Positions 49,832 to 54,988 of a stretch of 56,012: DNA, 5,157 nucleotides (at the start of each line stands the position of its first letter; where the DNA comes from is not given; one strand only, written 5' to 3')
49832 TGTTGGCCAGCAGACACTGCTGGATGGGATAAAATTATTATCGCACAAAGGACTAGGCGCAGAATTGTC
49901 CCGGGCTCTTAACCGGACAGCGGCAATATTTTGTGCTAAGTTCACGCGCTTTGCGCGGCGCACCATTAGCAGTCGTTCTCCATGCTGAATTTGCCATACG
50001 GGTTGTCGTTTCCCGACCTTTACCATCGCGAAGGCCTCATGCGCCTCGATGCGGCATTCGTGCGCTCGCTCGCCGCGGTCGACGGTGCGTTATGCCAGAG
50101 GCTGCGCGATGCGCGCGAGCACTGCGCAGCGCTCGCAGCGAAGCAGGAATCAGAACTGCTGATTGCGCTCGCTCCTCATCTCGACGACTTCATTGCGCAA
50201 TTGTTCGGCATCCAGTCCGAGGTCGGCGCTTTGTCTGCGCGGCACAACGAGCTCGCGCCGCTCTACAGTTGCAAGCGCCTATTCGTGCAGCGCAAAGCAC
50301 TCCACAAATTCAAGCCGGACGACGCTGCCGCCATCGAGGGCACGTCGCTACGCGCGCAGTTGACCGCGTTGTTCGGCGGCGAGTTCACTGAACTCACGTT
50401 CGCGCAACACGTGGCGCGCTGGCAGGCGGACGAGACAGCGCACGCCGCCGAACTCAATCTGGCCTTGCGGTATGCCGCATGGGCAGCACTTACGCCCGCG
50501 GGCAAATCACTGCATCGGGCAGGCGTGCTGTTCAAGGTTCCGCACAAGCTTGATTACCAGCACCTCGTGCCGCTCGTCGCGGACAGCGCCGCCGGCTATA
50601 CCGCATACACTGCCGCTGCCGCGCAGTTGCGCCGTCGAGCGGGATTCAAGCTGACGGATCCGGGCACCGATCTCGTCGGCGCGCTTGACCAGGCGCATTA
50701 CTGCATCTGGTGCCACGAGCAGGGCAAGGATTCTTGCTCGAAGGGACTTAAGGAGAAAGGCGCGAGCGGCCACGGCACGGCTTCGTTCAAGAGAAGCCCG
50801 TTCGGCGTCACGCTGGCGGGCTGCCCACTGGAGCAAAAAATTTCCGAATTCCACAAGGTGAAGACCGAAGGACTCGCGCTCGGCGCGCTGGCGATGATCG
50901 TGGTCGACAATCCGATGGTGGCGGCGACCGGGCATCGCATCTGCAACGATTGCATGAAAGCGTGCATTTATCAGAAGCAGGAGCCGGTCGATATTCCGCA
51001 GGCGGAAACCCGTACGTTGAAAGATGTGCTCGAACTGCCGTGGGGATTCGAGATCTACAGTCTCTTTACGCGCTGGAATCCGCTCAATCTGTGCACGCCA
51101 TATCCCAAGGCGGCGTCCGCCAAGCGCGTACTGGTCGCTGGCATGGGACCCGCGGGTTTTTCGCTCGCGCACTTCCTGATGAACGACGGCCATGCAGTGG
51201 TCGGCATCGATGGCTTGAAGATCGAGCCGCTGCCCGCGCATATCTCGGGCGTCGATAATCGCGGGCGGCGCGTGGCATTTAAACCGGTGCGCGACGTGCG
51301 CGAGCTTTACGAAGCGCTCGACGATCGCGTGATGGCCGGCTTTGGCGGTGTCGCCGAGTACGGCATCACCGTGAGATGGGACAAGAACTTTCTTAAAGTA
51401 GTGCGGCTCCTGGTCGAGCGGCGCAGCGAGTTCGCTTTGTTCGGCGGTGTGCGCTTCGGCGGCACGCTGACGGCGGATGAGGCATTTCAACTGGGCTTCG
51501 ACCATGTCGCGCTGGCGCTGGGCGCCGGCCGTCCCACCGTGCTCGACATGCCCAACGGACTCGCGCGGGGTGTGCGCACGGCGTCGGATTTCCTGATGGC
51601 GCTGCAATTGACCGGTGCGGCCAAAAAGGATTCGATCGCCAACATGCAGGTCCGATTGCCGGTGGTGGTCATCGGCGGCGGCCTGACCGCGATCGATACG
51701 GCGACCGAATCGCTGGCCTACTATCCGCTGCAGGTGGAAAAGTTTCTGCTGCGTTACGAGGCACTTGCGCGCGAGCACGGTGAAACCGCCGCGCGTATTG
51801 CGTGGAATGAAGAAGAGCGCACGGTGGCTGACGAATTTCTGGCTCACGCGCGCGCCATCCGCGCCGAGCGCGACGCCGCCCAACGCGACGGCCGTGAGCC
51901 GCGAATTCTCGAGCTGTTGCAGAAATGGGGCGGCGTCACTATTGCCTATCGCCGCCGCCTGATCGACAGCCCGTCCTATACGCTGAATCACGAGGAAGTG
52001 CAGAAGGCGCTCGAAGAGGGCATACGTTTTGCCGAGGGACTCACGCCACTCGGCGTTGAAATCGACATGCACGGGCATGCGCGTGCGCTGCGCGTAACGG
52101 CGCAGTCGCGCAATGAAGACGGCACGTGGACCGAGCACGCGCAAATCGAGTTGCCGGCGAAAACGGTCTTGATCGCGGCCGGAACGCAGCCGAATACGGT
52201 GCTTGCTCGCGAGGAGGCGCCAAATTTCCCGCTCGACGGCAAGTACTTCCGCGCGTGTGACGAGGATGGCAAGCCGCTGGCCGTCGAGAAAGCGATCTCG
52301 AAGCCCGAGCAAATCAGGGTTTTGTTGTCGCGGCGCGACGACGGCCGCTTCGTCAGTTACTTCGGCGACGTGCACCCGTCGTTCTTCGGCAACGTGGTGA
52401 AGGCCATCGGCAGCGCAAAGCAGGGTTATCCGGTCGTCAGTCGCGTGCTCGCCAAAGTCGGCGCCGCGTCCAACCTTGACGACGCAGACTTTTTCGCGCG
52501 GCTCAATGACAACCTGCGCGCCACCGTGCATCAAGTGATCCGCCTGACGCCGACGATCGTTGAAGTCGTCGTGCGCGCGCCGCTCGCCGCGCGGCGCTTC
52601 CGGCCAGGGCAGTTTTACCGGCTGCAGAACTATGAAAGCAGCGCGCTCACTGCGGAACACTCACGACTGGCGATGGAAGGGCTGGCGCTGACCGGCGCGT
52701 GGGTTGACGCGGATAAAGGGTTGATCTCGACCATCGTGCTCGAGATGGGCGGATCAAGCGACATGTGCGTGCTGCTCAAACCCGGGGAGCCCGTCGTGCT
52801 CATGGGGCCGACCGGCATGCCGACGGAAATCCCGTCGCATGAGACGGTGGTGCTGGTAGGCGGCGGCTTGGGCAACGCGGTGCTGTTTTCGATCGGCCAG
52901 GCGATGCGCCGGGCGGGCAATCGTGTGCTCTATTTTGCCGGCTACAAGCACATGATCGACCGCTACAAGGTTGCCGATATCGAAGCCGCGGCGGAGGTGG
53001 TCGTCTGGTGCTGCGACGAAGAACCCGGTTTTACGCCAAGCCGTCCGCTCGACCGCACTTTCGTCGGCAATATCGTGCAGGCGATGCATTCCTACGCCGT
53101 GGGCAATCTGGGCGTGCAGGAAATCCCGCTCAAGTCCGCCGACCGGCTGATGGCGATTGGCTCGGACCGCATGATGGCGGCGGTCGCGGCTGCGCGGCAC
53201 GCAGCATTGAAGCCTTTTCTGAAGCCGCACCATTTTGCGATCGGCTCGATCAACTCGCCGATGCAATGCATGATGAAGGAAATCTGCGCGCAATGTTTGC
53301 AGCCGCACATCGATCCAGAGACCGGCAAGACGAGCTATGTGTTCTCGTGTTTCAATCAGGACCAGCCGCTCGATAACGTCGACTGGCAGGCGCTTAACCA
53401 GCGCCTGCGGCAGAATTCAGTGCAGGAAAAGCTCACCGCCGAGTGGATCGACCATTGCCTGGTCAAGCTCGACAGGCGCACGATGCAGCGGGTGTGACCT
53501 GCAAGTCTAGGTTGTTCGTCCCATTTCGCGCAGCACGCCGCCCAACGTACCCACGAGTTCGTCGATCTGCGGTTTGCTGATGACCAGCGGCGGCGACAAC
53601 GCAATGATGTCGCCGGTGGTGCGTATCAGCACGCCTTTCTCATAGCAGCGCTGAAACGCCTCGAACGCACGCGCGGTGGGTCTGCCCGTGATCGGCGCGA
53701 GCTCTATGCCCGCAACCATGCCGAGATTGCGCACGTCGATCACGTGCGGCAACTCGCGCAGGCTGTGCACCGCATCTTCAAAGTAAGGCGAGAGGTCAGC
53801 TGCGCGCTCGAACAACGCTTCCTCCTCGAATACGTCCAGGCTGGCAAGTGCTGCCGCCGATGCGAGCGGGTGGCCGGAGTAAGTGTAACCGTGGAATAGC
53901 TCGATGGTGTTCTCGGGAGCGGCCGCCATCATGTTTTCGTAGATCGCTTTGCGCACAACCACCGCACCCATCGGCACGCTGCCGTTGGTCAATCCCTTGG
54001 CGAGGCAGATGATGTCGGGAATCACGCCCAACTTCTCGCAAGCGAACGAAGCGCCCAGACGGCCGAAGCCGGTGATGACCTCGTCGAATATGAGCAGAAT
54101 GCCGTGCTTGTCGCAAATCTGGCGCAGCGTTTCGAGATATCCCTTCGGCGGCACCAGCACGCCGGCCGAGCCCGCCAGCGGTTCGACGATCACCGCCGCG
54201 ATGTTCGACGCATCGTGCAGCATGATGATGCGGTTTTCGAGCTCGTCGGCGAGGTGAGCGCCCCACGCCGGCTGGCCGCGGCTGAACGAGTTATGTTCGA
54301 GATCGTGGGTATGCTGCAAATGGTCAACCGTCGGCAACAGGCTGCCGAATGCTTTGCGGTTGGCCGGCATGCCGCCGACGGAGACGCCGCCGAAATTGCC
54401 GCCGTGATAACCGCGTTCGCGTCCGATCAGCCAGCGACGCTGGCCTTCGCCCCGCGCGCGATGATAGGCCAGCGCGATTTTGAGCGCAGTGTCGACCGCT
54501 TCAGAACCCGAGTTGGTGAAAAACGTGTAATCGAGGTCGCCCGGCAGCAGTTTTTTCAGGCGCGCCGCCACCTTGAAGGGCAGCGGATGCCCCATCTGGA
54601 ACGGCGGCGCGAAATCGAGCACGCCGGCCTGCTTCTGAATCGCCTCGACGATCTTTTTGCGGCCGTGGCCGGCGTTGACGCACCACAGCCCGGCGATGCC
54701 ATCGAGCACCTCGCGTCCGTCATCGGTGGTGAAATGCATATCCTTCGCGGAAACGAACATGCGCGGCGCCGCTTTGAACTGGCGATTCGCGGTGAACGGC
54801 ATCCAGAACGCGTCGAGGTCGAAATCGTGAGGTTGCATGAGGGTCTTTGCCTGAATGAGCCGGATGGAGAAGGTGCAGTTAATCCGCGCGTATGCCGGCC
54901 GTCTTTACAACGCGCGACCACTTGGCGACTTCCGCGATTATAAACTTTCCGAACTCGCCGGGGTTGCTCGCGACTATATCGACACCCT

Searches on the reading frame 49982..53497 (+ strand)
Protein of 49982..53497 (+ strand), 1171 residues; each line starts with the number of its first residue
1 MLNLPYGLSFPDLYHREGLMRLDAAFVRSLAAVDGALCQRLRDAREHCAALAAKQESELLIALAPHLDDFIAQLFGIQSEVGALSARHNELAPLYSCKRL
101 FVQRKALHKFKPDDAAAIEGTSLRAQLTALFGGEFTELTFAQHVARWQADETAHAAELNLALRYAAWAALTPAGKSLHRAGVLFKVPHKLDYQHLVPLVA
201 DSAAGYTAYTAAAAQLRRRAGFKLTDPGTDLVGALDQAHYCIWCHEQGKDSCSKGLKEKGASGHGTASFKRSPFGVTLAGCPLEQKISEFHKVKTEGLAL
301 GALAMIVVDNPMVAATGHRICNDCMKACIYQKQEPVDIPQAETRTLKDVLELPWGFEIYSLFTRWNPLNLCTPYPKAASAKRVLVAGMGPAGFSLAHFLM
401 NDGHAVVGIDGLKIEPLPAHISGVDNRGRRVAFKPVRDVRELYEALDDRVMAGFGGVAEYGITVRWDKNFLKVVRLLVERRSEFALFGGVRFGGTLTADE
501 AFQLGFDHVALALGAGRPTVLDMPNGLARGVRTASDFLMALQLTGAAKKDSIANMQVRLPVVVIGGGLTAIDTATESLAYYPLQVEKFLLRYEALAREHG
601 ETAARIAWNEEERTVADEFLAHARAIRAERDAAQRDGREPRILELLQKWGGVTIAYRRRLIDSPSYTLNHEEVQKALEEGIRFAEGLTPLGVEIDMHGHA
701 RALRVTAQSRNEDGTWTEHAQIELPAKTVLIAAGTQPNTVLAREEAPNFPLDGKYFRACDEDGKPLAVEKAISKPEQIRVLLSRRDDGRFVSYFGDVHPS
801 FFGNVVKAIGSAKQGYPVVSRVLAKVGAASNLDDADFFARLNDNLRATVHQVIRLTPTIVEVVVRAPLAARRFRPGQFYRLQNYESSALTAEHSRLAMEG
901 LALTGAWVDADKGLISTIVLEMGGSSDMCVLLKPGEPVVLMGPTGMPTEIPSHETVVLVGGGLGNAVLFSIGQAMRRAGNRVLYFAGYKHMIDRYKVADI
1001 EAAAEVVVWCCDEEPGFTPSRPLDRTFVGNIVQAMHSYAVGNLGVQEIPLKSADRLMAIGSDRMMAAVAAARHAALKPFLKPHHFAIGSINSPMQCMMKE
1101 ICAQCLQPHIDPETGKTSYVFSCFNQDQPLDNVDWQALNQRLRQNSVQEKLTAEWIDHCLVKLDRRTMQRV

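Call 48: search_protein_families(library=pfam, proteins=[window:49982-53497:+], max_evalue=0.00001)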
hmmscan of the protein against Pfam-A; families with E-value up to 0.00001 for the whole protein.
window:49982-53497:+ (1171 aa): 1 family
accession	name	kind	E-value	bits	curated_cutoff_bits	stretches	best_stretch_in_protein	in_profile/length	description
PF07992.20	Pyr_redox_2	-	3.4e-11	43.6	26.1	1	382-751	2-251/291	Pyridine nucleotide-disulphide oxidoreductase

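Call 88: search_protein_families(library=ncbifam, proteins=[window:49982-53497:+], max_evalue=0.00001)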
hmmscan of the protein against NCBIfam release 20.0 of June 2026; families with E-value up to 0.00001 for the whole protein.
window:49982-53497:+ (1171 aa): 16 families
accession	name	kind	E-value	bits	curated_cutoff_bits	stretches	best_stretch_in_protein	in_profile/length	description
NF005128.0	PRK06567.1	equivalog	3e-246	819.9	1072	2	4-989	3-927/1031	putative bifunctional glutamate synthase subunit beta/2-polyprenylphenol hydroxylase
NF009414.0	PRK12778.1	equivalog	6e-34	117.4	1103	2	854-986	9-131/752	bifunctional dihydroorotate dehydrogenase B NAD binding subunit/NADPH-dependent glutamate synthase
NF009415.0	PRK12779.1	equivalog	2.1e-28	98.7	1519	1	846-1150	650-935/944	putative bifunctional glutamate synthase subunit beta/2-polyprenylphenol hydroxylase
TIGR01316.1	gltA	equivalog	7.2e-25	87.7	471.75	2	453-578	167-292/449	NADPH-dependent glutamate synthase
NF009410.0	PRK12771.1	subfamily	6.9e-24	84.3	516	2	455-741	174-386/566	NAD(P)-binding protein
NF009413.0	PRK12775.1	equivalog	1.3e-23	82.8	1895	2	865-1012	20-158/1006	putative trifunctional 2-polyprenylphenol hydroxylase/glutamate synthase subunit beta/ferritin domain-containing protein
TIGR03315.1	Se_ygfK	equivalog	7.7e-19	66.6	835.3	1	279-407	449-564/1012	putative selenate reductase subunit YgfK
NF004862.0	PRK06222.1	subfamily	1.6e-17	63.9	220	1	853-1013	8-158/281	sulfide/dihydroorotate dehydrogenase-like FAD/NAD-binding protein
NF009409.0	PRK12770.1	subfamily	7.4e-14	51.6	343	1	506-581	120-196/360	putative glutamate synthase subunit beta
TIGR01317.1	GOGAT_sm_gam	subfamily_domain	1.4e-12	47.3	447.7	0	272-407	49-170/485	glutamate synthase small subunit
NF009454.0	PRK12814.1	equivalog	5.4e-12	44.9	916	0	489-579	263-344/657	putative NADPH-dependent glutamate synthase small subunit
TIGR01318.1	gltD_gamma_fam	subfamily_domain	1.8e-11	43.3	482.95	0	454-580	176-304/467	glutamate synthase, small subunit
NF009408.0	PRK12769.1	equivalog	2.7e-09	35.7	1003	0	455-578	363-488/659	formate-dependent uric acid utilization protein AegA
NF010590.0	PRK13984.1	equivalog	1.9e-06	26.3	946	0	276-406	197-314/611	putative oxidoreductase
NF000799.0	PRK00054.1-4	equivalog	3.1e-06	26.4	314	1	849-1011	9-166/258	dihydroorotate dehydrogenase electron transfer subunit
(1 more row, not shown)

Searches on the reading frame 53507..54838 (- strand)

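Call 48: search_protein_families(library=pfam, proteins=[window:53507-54838:-], max_evalue=0.00001)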
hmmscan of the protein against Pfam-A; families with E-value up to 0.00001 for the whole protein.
window:53507-54838:- (443 aa): 1 family
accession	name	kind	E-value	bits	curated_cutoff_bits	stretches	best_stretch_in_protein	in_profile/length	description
PF00202.27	Aminotran_3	-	2.8e-90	303.4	30.5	1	26-432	11-399/403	Aminotransferase class-III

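Call 88: search_protein_families(library=ncbifam, proteins=[window:53507-54838:-], max_evalue=0.00001)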
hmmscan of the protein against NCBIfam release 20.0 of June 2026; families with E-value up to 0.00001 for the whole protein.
window:53507-54838:- (443 aa): 69 families (the best 25 are shown)
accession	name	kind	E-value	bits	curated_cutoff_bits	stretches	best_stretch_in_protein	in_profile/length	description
NF052567.1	OmAmTferAptACaul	equivalog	6.9e-219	726.9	500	1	7-438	1-430/431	omega-aminotransferase AptA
NF005682.0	PRK07480.1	subfamily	2.3e-115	385.9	510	1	6-436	16-449/459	aminotransferase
NF005102.0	PRK06541.1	equivalog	1.7e-114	382.9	574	1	9-441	18-458/460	aspartate aminotransferase family protein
NF005447.0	PRK07036.1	equivalog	2.2e-111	372.8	618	1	19-438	29-454/468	aminotransferase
NF005683.0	PRK07481.1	subfamily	8e-106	354.7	575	1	9-438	12-449/453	hypothetical protein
TIGR00508.1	bioA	equivalog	2.7e-105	352.3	405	1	12-432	2-414/419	adenosylmethionine--8-amino-7-oxononanoate transaminase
NF004767.0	PRK06105.1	subfamily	2.2e-103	346.2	517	1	14-439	19-450/460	aminotransferase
NF004624.0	PRK05964.1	equivalog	9.7e-100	334.1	494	1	6-439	9-425/427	adenosylmethionine--8-amino-7-oxononanoate transaminase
NF004625.0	PRK05965.1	subfamily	6.6e-96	321.8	729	1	22-433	26-442/460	hypothetical protein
NF005684.0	PRK07482.1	subfamily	2.6e-89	299.9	687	1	6-431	11-447/464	hypothetical protein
NF005812.0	PRK07678.1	subfamily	6e-89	298.7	488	1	22-438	26-449/451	aminotransferase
NF005685.0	PRK07483.1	equivalog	2.4e-85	287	485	1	18-438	6-437/444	aspartate aminotransferase family protein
NF005993.0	PRK08117.1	subfamily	5.4e-81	272.4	574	1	29-439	30-430/433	aspartate aminotransferase family protein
NF009068.0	PRK12403.1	equivalog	2.1e-79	267.5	817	1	23-431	35-445/460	aspartate aminotransferase family protein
NF041821.1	daptide_amino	equivalog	7.6e-79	265.2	450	1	17-433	6-401/405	daptide-type RiPP biosynthesis aminotransferase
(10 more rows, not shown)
